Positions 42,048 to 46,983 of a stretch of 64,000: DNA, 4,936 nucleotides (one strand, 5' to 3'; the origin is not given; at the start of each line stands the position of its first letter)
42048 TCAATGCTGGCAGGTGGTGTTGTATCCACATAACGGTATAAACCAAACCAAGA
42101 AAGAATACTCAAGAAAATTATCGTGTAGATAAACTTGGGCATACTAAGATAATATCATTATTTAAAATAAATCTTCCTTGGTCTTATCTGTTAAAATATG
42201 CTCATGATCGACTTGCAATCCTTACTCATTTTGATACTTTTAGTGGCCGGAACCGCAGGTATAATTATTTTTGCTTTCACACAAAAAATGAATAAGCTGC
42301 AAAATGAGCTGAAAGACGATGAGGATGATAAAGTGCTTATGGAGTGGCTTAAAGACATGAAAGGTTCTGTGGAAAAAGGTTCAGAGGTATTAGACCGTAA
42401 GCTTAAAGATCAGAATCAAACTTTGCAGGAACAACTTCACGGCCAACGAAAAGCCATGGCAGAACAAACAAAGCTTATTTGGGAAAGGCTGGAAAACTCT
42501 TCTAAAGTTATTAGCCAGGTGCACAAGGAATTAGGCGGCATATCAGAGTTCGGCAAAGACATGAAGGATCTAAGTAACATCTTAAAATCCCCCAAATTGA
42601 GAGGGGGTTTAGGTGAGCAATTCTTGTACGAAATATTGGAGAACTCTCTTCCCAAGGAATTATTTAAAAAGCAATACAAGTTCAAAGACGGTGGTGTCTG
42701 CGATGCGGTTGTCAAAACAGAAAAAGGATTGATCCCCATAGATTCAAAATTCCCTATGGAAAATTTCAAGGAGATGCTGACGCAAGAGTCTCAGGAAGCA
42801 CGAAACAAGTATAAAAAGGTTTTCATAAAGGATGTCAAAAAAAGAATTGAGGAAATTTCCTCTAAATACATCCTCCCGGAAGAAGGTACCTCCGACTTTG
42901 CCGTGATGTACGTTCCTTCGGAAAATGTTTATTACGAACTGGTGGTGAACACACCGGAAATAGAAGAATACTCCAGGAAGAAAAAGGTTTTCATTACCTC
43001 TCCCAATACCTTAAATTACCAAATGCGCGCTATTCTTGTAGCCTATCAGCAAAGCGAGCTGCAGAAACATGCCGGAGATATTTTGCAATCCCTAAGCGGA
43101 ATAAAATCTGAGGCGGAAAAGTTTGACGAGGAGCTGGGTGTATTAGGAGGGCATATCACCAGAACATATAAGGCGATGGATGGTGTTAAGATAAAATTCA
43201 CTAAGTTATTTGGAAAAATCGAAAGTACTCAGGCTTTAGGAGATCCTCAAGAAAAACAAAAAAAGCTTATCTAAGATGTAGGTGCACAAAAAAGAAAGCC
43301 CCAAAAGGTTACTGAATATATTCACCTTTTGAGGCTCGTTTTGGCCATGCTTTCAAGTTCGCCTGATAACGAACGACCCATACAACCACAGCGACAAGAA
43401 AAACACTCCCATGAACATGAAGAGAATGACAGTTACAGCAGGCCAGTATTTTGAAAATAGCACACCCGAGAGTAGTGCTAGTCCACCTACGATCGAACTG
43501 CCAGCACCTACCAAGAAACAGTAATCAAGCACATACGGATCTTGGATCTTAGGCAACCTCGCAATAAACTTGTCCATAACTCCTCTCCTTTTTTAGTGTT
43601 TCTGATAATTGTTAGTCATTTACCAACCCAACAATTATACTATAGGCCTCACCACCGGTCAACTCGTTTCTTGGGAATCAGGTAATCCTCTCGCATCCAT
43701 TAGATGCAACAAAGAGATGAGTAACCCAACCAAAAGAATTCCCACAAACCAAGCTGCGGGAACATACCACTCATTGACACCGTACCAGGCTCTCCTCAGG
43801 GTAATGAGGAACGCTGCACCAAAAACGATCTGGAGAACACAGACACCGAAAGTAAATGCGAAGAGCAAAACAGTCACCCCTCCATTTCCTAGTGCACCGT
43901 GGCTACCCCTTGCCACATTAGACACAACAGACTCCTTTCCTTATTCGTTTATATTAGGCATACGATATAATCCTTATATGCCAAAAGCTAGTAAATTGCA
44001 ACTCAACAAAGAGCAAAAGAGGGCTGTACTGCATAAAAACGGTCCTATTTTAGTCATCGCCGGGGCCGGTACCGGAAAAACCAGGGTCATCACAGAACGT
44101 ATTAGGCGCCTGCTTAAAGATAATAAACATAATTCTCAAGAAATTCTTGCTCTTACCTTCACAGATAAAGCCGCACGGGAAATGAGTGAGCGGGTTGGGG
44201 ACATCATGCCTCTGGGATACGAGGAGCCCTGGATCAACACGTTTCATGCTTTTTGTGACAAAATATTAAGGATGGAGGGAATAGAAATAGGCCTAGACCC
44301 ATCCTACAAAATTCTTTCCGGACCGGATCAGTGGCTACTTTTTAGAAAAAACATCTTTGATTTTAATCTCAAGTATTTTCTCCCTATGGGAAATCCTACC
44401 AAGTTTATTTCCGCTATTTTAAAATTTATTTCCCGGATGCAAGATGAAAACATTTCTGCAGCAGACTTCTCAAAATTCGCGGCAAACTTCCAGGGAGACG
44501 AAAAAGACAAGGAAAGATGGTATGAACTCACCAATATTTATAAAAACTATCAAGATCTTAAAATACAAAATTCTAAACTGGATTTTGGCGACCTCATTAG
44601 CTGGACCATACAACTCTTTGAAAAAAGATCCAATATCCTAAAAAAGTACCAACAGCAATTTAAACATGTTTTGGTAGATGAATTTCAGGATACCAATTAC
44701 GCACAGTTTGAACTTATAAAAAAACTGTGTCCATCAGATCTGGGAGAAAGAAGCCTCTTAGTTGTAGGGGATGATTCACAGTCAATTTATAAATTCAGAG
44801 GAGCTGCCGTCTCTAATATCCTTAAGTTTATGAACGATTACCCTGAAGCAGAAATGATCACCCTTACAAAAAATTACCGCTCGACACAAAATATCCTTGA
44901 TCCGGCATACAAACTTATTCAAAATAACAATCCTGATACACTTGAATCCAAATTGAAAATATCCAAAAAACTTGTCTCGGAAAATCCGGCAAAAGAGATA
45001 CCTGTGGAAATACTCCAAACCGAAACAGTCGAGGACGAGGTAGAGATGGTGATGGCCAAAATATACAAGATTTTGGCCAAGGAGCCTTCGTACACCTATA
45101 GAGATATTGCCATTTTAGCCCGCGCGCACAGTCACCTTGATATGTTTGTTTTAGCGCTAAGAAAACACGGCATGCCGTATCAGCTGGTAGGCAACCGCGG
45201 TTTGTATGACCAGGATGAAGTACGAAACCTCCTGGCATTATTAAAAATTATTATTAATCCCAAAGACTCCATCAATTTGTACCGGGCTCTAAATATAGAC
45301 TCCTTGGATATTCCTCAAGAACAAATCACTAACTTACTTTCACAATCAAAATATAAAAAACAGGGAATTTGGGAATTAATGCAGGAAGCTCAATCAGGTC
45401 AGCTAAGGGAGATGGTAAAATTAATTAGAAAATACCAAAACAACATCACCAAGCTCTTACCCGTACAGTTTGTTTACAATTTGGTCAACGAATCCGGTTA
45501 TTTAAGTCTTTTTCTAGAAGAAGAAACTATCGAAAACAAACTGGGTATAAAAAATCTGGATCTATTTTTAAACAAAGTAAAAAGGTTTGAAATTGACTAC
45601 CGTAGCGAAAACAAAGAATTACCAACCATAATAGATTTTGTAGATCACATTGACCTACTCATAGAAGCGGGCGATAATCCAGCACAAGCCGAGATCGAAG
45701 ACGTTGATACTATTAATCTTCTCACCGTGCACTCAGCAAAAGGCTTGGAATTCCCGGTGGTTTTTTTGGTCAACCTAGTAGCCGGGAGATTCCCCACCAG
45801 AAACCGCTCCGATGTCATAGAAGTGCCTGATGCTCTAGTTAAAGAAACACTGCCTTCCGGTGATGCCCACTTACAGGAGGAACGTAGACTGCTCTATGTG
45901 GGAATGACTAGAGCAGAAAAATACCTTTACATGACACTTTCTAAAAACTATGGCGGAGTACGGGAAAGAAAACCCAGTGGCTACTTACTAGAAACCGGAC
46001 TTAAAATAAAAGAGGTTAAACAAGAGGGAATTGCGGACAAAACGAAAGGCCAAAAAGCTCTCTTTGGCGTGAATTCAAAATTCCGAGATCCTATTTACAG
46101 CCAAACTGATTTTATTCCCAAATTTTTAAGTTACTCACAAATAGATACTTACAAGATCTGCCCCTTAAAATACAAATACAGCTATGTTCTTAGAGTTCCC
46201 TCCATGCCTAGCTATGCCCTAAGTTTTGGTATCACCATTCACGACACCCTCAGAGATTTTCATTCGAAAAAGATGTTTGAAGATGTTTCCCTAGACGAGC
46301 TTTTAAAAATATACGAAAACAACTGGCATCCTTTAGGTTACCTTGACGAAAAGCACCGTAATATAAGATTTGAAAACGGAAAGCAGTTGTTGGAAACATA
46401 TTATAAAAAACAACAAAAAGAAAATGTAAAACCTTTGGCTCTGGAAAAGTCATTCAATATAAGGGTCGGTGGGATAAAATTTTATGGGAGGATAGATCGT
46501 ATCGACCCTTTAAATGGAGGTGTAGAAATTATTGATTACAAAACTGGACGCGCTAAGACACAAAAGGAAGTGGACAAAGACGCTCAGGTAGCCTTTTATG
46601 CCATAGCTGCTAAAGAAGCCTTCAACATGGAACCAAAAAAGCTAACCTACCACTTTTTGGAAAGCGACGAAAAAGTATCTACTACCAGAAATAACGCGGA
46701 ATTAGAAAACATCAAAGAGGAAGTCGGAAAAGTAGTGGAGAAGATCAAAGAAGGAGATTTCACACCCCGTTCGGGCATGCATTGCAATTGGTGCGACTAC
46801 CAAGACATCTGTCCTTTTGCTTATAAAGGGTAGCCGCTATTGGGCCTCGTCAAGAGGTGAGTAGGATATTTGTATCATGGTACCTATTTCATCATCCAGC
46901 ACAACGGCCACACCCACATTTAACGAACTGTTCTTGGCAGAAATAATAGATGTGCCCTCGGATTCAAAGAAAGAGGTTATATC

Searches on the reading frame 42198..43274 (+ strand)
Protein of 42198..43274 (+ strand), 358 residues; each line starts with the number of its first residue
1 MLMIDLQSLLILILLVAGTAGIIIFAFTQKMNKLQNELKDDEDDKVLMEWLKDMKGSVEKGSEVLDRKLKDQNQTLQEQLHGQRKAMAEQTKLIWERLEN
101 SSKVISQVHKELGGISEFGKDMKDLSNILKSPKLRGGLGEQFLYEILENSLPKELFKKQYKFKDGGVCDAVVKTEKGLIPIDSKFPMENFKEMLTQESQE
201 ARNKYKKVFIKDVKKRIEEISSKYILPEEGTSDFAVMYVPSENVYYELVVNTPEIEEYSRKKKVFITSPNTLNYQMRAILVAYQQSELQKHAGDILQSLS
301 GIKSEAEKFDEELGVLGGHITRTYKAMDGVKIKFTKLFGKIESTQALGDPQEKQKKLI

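Call 54: search_protein_families(library=pfam, proteins=[window:42198-43274:+], max_evalue=0.00001)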
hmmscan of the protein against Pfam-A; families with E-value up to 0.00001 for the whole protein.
window:42198-43274:+ (358 aa): 1 family
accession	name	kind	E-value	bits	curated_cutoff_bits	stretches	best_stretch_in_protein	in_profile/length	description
PF02646.22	RmuC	-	2.2e-51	175.1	26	1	68-353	2-290/291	RmuC family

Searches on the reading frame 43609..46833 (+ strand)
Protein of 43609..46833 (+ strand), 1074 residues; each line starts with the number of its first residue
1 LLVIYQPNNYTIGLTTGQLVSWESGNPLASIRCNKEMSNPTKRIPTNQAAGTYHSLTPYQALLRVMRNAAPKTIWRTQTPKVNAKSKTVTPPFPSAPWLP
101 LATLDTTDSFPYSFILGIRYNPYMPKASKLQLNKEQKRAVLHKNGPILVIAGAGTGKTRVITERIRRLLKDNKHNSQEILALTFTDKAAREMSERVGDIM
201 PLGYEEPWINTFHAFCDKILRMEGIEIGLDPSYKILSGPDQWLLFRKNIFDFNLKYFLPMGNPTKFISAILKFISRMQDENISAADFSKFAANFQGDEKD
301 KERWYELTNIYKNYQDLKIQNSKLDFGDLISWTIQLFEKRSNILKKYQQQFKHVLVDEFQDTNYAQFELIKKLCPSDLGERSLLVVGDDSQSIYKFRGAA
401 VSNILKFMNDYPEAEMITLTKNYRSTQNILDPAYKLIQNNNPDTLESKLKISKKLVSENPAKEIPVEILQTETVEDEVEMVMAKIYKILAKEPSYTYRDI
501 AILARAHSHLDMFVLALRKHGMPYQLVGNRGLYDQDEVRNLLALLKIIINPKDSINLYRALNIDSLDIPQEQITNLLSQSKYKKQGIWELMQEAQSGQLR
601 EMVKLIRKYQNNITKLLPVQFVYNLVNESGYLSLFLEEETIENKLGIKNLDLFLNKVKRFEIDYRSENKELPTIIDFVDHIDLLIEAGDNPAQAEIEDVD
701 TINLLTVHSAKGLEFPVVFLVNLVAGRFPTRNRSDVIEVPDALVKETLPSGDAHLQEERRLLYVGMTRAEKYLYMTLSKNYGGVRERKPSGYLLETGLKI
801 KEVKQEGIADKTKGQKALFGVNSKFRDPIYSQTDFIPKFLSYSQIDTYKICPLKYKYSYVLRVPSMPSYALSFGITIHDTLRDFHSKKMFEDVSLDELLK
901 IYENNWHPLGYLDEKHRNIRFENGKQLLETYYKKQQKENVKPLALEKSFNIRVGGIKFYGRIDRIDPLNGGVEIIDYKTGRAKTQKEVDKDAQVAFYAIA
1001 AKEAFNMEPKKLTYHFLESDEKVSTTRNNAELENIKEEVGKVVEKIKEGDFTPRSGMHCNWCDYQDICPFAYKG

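Call 54: search_protein_families(library=pfam, proteins=[window:43609-46833:+], max_evalue=0.00001)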
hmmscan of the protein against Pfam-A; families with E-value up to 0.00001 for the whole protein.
window:43609-46833:+ (1074 aa): 7 families
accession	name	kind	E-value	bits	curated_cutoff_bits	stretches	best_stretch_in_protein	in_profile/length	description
PF00580.27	UvrD-helicase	-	1.5e-78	264.7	23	1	132-412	1-271/271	UvrD/REP helicase N-terminal domain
PF13361.12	UvrD_C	-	1.2e-54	186.6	25.6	1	417-779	1-349/350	UvrD-like helicase C-terminal domain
PF12705.13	PDDEXK_1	-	4.6e-42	145.1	22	1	840-1069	2-247/247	PD-(D/E)XK nuclease superfamily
PF13245.12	AAA_19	-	1e-24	87.7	25.1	1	136-397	1-134/134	AAA domain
PF13538.12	UvrD_C_2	-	6.7e-13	48.7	27.4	0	751-775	27-51/52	UvrD-like helicase C-terminal domain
PF13604.12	AAA_30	-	1.4e-07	31.9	27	0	131-197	1-67/191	AAA domain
PF01930.23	Cas_Cas4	-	1.6e-07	31.9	22.7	1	917-1068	27-158/160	Domain of unknown function DUF83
